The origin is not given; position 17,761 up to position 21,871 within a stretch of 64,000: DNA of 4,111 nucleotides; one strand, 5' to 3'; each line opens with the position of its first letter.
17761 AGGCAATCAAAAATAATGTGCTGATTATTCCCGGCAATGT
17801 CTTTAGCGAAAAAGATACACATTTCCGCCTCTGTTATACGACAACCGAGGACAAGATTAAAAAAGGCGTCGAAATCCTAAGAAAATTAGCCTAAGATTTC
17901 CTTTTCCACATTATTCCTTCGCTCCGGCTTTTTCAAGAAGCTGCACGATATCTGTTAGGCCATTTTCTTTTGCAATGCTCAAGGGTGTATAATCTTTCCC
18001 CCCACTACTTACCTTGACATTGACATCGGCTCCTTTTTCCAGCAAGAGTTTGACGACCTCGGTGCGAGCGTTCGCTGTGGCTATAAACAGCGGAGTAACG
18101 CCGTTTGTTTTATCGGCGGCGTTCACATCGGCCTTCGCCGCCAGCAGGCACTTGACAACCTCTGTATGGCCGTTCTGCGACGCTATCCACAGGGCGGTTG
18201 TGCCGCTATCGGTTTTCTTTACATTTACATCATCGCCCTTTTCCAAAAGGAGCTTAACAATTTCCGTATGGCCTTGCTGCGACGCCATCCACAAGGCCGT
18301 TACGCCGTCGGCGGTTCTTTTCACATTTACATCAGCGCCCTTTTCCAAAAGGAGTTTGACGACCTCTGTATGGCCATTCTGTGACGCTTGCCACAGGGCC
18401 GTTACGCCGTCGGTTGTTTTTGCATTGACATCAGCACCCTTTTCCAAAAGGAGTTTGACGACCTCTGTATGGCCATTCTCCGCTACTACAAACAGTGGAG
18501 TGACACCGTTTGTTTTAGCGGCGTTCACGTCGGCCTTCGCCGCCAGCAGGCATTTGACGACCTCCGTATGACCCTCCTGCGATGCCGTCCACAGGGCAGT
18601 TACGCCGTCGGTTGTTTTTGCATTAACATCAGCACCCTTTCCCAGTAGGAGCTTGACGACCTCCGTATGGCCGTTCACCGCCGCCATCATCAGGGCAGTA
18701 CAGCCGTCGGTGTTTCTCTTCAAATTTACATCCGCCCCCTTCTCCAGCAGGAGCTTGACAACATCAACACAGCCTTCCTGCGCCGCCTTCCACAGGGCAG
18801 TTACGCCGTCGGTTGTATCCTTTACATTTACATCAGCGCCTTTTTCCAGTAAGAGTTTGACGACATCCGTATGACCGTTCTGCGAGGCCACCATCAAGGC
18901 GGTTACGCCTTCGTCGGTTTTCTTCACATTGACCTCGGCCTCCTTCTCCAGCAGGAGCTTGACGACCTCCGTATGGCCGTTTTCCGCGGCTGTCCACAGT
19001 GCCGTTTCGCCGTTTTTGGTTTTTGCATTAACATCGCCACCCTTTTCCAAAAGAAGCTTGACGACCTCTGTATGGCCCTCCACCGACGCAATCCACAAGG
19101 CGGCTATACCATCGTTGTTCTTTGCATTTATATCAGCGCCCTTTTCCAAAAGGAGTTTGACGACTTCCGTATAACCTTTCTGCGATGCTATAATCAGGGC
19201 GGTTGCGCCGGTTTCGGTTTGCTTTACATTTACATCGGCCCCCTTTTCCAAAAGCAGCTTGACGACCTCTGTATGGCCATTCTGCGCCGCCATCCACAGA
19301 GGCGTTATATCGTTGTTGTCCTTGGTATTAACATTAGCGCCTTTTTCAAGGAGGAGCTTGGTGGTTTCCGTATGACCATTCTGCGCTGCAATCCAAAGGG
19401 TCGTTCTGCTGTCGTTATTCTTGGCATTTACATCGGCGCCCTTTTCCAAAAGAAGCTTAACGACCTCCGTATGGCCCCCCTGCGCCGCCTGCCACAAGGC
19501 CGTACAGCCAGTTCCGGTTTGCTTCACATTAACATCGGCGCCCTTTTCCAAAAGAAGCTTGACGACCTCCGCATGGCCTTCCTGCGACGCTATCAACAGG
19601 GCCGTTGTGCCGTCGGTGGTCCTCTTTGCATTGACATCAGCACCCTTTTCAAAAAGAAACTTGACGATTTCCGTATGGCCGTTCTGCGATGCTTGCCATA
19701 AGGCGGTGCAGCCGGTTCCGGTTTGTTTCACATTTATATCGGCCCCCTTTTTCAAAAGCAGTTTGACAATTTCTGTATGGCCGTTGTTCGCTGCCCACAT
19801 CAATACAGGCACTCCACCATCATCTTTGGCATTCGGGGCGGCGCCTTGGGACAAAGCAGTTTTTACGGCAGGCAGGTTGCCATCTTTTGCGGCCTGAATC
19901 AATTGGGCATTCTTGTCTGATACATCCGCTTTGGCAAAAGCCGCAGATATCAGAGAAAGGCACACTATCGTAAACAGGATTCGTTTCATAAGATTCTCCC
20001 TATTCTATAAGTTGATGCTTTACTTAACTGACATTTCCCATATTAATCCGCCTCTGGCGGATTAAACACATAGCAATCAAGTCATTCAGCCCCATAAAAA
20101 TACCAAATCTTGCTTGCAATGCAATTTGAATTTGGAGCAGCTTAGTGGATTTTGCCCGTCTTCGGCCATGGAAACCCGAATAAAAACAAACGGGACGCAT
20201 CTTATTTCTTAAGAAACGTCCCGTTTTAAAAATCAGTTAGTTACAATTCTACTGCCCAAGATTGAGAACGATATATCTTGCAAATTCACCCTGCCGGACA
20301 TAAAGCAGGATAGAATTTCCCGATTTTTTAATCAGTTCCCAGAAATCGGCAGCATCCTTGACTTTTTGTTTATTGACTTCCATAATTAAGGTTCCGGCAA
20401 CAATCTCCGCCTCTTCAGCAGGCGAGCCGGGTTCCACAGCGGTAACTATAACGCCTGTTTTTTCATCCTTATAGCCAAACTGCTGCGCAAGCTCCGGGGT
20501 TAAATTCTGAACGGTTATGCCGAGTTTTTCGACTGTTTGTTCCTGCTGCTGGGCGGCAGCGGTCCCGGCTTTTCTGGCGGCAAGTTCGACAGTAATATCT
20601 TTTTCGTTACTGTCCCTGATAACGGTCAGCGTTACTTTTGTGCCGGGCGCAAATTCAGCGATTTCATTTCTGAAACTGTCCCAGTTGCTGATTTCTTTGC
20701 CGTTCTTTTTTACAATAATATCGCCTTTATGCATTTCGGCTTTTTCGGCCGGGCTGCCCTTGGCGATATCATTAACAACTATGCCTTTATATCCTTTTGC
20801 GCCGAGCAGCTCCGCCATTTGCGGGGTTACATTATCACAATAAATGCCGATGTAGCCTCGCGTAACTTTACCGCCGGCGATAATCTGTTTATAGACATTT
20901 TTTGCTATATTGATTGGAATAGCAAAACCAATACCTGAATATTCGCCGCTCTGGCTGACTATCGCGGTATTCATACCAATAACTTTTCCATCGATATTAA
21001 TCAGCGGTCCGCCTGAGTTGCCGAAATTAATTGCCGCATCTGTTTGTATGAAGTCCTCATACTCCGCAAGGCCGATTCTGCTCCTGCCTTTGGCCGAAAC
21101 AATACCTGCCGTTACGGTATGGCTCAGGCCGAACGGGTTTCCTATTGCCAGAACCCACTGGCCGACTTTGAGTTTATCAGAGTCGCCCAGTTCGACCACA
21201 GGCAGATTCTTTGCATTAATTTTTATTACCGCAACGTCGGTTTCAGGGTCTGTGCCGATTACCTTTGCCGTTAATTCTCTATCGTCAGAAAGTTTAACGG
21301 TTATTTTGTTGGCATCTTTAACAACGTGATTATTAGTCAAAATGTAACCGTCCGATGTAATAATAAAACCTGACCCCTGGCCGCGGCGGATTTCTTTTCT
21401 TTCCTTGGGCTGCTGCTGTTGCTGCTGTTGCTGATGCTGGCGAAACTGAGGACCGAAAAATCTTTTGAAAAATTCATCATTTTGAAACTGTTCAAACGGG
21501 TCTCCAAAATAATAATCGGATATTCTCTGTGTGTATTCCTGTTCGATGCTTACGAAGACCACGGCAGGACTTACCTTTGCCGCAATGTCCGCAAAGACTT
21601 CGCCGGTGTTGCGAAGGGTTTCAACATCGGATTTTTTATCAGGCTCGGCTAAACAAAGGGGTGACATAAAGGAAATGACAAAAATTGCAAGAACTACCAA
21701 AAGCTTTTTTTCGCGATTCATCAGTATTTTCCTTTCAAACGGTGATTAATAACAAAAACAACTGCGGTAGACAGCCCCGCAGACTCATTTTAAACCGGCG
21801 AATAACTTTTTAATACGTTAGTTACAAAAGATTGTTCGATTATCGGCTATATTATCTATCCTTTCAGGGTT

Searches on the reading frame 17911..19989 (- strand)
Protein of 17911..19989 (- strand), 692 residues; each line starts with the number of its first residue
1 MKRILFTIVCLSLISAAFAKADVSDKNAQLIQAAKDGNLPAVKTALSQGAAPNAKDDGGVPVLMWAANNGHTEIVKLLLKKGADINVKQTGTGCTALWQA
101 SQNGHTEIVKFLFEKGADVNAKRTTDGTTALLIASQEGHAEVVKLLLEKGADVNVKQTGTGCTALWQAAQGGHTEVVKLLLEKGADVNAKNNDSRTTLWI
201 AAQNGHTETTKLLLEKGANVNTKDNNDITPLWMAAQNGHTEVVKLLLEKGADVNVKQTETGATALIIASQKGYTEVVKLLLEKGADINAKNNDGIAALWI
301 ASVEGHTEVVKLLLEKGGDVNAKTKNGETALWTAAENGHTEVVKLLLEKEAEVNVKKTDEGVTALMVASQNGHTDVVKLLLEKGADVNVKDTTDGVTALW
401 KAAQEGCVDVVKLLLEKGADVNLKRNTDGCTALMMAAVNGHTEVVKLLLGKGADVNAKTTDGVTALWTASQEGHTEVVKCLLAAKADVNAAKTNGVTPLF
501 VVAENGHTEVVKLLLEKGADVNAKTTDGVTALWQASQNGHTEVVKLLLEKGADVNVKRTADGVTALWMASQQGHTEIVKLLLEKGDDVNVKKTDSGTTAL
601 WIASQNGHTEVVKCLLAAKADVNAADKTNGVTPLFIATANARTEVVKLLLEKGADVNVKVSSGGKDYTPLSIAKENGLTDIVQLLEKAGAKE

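Call 74: search_protein_families(library=pfam, proteins=[window:17911-19989:-], max_evalue=0.001)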
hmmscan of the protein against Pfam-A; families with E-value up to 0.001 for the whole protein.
window:17911-19989:- (692 aa): 12 families
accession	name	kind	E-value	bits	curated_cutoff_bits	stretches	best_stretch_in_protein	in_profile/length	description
PF00023.36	Ank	-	2.8e-185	589.7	21.1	18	161-192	2-33/33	Ankyrin repeat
PF12796.13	Ank_2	-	5.2e-172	559.4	27.3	9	298-391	1-90/90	Ankyrin repeats (3 copies)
PF13637.12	Ank_4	-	1.2e-161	521.2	22.7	16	399-449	1-50/50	Ankyrin repeats (many copies)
PF13606.12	Ank_3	-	5.7e-130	405.7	22.3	11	428-457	1-30/30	Ankyrin repeat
PF13857.12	Ank_5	-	8.2e-103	335.6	27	12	213-258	1-47/56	Ankyrin repeats (many copies)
PF24521.3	Ank_KRIT1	-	2.6e-57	193.2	80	9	589-676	39-128/149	KRIT1 ankyrin-repeats domain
PF23745.1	ANK_LRRK2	-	1.9e-33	115.6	27.5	4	466-550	35-115/130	LRRK2 ANK repeat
PF14035.11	YlzJ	-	1.4e-07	32.1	27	0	525-547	25-47/65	YlzJ-like protein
PF02887.21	PK_C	-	2.4e-06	28.1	28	0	593-651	23-84/114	Pyruvate kinase, alpha/beta domain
PF25508.1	TRPM2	-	4.5e-06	27.5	27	0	363-501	16-152/257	TRPM2-like domain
PF09895.14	DUF2122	-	0.0003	21.6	25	0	234-253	3-22/106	RecB-family nuclease (DUF2122)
PF17269.7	DUF5335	-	0.00063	19.9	27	0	347-379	69-101/110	Family of unknown function (DUF5335)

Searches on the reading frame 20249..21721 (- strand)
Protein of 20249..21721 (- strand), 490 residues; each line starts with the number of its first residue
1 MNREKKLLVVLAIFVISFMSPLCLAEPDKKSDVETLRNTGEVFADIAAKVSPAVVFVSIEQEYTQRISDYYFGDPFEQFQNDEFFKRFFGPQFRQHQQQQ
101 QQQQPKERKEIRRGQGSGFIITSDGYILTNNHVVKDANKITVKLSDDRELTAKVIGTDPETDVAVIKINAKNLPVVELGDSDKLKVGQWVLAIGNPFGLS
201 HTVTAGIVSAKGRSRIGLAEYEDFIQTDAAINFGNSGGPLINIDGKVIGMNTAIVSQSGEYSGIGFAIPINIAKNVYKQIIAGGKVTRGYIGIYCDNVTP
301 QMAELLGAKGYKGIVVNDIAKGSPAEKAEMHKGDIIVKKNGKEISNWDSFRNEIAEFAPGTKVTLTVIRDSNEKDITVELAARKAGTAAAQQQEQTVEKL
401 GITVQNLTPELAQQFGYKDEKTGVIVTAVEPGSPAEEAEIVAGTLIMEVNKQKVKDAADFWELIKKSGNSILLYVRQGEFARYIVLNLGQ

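Call 74: search_protein_families(library=pfam, proteins=[window:20249-21721:-], max_evalue=0.001)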
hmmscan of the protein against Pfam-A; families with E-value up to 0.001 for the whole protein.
window:20249-21721:- (490 aa): 9 families
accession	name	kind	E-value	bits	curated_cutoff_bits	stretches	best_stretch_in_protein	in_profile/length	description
PF13365.12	Trypsin_2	-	2.7e-37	129.2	27.6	1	116-250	1-144/144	Trypsin-like peptidase domain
PF13180.12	PDZ_2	-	6.9e-26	90.8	27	2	289-380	1-80/80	PDZ domain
PF00089.32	Trypsin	-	1.6e-22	80.8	20.6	1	112-275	19-218/220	Trypsin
PF17820.7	PDZ_6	-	4.7e-19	68.3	27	2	425-470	1-46/54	PDZ domain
PF00595.29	PDZ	-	1.1e-17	64.6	23.2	2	292-367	13-80/81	PDZ domain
PF12812.13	PDZ_1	-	5.8e-08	33.1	28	1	395-466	6-74/78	PDZ-like domain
PF04495.20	GRASP55_65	-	1.9e-05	25.5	27.7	0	422-475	43-98/138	GRASP55/65 PDZ-like domain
PF14685.13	PDZ_Tricorn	-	0.00014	22.2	25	0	329-378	39-88/88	Tricorn protease PDZ domain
PF10459.15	Peptidase_S46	-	0.00039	19.6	22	0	86-137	20-70/698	Peptidase S46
